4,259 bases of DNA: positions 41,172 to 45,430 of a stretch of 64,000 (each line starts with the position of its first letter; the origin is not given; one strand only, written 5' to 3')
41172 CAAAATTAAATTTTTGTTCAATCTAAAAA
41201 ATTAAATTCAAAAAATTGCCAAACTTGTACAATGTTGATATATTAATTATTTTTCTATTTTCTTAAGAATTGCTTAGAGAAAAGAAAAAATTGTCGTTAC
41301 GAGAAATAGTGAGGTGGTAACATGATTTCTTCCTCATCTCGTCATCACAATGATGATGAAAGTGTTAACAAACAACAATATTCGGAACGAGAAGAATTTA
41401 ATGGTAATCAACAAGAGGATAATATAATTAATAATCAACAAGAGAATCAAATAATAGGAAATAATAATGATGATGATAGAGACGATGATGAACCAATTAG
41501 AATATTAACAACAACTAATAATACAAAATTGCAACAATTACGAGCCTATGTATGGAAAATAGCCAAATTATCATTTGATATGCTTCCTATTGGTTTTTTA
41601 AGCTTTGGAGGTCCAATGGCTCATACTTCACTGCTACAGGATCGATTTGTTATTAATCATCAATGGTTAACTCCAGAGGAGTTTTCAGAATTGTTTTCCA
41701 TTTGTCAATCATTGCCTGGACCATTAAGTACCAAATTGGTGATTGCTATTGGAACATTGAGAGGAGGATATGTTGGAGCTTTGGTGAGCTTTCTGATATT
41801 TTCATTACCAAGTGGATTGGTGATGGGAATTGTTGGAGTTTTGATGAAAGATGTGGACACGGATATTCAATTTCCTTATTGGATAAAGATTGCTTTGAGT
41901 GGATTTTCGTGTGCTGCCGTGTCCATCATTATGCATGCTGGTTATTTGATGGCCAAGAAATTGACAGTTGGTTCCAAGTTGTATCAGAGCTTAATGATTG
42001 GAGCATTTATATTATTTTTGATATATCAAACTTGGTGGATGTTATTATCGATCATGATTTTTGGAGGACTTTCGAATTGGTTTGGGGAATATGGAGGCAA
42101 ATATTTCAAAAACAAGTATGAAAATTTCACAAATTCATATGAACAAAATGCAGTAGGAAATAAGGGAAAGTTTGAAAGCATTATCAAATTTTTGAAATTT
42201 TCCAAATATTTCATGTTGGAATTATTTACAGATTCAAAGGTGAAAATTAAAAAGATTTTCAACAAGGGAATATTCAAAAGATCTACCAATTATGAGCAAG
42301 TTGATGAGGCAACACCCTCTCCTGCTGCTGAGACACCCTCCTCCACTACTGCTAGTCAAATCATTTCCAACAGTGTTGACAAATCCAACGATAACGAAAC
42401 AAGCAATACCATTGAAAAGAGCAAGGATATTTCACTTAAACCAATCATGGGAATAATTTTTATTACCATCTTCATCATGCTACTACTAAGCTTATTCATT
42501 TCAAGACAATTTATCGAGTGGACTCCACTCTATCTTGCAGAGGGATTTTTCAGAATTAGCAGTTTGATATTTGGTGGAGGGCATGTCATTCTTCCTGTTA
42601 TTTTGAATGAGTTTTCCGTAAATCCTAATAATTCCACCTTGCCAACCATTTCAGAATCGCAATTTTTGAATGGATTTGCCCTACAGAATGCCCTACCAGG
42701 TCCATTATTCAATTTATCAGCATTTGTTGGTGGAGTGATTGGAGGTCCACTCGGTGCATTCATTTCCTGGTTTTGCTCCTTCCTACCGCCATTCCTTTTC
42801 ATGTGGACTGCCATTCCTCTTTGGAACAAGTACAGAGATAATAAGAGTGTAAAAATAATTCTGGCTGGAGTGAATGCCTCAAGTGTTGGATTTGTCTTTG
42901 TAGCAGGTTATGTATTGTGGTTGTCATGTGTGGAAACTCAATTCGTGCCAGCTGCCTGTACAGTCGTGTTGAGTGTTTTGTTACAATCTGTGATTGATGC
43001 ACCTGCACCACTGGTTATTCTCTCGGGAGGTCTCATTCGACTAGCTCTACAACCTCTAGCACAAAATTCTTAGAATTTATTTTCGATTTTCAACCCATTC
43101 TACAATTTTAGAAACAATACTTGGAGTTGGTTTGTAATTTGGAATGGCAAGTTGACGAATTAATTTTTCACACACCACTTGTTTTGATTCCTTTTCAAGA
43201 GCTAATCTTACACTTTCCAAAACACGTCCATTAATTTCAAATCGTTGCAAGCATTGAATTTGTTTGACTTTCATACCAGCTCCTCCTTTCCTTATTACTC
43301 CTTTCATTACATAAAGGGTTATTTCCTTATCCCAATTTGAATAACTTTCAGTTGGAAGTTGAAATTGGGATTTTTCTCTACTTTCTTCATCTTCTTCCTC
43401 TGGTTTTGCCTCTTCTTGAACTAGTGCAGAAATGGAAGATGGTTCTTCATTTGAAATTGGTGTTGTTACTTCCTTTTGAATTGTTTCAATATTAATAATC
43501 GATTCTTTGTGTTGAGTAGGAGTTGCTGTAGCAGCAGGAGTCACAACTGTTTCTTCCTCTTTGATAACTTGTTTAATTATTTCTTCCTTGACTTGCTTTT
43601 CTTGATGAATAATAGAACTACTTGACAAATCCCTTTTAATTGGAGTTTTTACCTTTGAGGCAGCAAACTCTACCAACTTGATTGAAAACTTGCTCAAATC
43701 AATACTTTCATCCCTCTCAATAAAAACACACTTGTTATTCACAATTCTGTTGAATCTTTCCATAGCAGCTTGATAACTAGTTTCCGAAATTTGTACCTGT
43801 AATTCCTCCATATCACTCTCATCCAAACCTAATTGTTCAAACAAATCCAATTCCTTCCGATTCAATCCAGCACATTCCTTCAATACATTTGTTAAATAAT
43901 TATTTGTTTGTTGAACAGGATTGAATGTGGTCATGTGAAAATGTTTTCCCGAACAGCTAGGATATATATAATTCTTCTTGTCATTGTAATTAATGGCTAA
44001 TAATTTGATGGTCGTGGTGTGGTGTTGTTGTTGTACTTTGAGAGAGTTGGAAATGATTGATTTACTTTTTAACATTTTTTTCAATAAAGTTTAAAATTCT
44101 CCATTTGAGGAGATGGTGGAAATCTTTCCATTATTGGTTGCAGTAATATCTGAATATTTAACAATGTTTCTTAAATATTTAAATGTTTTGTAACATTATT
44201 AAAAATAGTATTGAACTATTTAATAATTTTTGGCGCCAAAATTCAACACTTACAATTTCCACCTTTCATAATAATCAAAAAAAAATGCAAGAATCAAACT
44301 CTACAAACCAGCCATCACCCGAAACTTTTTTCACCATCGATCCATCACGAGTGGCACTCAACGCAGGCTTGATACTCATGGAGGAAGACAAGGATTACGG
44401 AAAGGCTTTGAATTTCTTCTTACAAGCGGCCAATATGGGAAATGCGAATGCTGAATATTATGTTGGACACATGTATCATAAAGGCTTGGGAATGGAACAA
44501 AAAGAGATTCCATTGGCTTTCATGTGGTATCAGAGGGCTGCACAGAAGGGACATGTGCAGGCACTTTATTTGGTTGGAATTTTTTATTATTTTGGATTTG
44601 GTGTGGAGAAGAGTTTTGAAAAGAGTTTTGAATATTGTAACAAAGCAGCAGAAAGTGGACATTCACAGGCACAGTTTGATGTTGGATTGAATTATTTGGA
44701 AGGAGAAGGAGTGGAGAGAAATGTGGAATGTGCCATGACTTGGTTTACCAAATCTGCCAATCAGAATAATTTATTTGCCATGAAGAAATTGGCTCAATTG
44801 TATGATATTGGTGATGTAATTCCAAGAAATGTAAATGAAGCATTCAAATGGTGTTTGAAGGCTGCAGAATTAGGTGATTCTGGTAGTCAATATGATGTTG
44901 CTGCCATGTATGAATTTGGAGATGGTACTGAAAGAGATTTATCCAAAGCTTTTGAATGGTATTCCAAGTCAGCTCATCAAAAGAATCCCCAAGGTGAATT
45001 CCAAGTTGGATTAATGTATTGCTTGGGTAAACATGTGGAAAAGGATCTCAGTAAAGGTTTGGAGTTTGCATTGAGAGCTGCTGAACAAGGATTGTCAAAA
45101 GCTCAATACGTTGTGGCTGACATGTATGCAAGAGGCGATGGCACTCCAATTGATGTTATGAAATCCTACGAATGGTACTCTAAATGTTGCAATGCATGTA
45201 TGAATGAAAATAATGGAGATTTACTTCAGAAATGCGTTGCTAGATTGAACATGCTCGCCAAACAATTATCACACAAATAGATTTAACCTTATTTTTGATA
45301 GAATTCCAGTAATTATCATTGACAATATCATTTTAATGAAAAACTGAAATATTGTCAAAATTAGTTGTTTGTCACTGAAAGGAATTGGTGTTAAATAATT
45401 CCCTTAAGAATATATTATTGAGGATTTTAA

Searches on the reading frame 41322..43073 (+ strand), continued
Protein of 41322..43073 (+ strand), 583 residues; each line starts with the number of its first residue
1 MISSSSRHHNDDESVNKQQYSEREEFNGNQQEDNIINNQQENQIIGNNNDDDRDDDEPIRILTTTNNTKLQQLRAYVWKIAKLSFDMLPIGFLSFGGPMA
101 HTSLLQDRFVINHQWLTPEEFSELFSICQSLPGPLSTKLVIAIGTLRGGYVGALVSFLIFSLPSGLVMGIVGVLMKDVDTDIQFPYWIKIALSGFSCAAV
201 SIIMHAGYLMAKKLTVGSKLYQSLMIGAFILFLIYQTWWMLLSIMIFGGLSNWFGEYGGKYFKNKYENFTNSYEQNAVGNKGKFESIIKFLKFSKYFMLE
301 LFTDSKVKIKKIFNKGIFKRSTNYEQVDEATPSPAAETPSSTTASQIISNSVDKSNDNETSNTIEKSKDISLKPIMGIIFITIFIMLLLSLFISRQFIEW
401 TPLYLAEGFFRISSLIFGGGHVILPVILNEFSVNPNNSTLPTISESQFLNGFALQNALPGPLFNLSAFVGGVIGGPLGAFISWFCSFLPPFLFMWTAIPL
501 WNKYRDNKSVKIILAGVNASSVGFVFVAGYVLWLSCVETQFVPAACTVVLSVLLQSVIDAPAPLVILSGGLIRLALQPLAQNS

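Call 74: list_cluster_members(proteins=[window:41322-43070:+, P0117, P0118, P0119, P0001, P0004, P0279, P0003])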
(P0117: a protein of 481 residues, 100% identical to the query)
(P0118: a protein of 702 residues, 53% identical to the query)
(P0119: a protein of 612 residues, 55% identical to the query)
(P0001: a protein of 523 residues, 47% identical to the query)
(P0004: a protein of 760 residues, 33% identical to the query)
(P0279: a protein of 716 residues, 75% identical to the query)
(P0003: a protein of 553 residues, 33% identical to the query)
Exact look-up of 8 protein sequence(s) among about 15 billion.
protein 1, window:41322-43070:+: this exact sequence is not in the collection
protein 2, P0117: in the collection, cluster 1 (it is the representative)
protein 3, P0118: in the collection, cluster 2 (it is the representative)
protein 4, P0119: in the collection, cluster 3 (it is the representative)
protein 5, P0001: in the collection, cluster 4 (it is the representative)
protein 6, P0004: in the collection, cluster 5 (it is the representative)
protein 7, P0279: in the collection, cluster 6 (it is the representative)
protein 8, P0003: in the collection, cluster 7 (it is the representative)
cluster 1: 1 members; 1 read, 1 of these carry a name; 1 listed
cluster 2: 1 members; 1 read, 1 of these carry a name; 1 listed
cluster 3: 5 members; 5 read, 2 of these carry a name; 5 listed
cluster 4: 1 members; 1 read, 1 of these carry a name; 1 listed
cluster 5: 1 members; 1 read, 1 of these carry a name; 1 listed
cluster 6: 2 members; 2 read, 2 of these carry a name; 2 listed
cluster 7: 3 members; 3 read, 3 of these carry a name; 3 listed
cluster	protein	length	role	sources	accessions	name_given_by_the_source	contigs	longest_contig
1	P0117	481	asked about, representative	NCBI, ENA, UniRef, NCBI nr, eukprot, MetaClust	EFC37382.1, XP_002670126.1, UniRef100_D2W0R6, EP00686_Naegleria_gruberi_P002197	predicted protein [Naegleria gruberi] | Predicted protein n=1 Tax=Naegleria gruberi TaxID=5762 RepID=D2W0R6_NAEGR | uncharacterized protein NAEGRDRAFT_74954 [Naegleria gruberi]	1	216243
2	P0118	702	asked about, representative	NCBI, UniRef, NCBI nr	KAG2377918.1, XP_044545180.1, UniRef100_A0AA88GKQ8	hypothetical protein C9374_009003 [Naegleria lovaniensis] | Chromate transporter n=1 Tax=Naegleria lovaniensis TaxID=51637 RepID=A0AA88GKQ8_NAELO | uncharacterized protein C9374_009003 [Naegleria lovaniensis]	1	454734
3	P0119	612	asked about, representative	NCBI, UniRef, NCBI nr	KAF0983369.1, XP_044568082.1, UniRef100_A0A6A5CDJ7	hypothetical protein FDP41_010434 [Naegleria fowleri] | Chromate transporter n=1 Tax=Naegleria fowleri TaxID=5763 RepID=A0A6A5CDJ7_NAEFO | uncharacterized protein FDP41_010434 [Naegleria fowleri]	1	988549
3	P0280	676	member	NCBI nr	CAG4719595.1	unnamed protein product [Naegleria fowleri]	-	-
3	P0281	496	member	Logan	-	-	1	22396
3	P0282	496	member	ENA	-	-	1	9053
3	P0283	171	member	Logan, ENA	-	-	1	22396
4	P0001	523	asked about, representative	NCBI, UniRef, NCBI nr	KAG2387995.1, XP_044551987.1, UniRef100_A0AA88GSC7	hypothetical protein C9374_000845 [Naegleria lovaniensis] | Chromate transporter n=1 Tax=Naegleria lovaniensis TaxID=51637 RepID=A0AA88GSC7_NAELO | uncharacterized protein C9374_000845 [Naegleria lovaniensis]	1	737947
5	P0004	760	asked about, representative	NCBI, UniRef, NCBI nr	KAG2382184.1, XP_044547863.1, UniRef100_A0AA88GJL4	hypothetical protein C9374_005386 [Naegleria lovaniensis] | Chromate transporter n=1 Tax=Naegleria lovaniensis TaxID=51637 RepID=A0AA88GJL4_NAELO | uncharacterized protein C9374_005386 [Naegleria lovaniensis]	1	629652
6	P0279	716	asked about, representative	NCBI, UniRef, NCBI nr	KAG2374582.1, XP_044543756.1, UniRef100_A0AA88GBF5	hypothetical protein C9374_010601 [Naegleria lovaniensis] | Chromate transporter n=1 Tax=Naegleria lovaniensis TaxID=51637 RepID=A0AA88GBF5_NAELO | uncharacterized protein C9374_010601 [Naegleria lovaniensis]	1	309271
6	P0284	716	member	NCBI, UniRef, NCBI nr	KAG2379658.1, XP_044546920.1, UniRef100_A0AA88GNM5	hypothetical protein C9374_006775 [Naegleria lovaniensis] | Chromate transporter n=1 Tax=Naegleria lovaniensis TaxID=51637 RepID=A0AA88GNM5_NAELO | uncharacterized protein C9374_006775 [Naegleria lovaniensis]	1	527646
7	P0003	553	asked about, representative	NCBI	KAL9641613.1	hypothetical protein ABK040_013531 [Willaertia magna]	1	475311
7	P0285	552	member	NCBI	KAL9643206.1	hypothetical protein ABK040_001694 [Willaertia magna]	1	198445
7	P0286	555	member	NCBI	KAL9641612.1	hypothetical protein ABK040_013531 [Willaertia magna]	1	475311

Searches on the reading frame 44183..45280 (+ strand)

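Call 36: search_protein_families(library=pfam, proteins=[window:44183-45280:+], max_evalue=0.001)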
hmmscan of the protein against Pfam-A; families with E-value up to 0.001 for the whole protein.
window:44183-45280:+ (365 aa): 2 families
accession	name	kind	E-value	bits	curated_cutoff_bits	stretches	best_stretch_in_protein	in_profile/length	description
PF08238.18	Sel1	-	4e-61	201.7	30.7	6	235-267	3-35/36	Sel1 repeat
PF23310.1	TPR_27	-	5.2e-10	39.4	27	0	107-137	43-73/110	Plant tetratrico peptide repeats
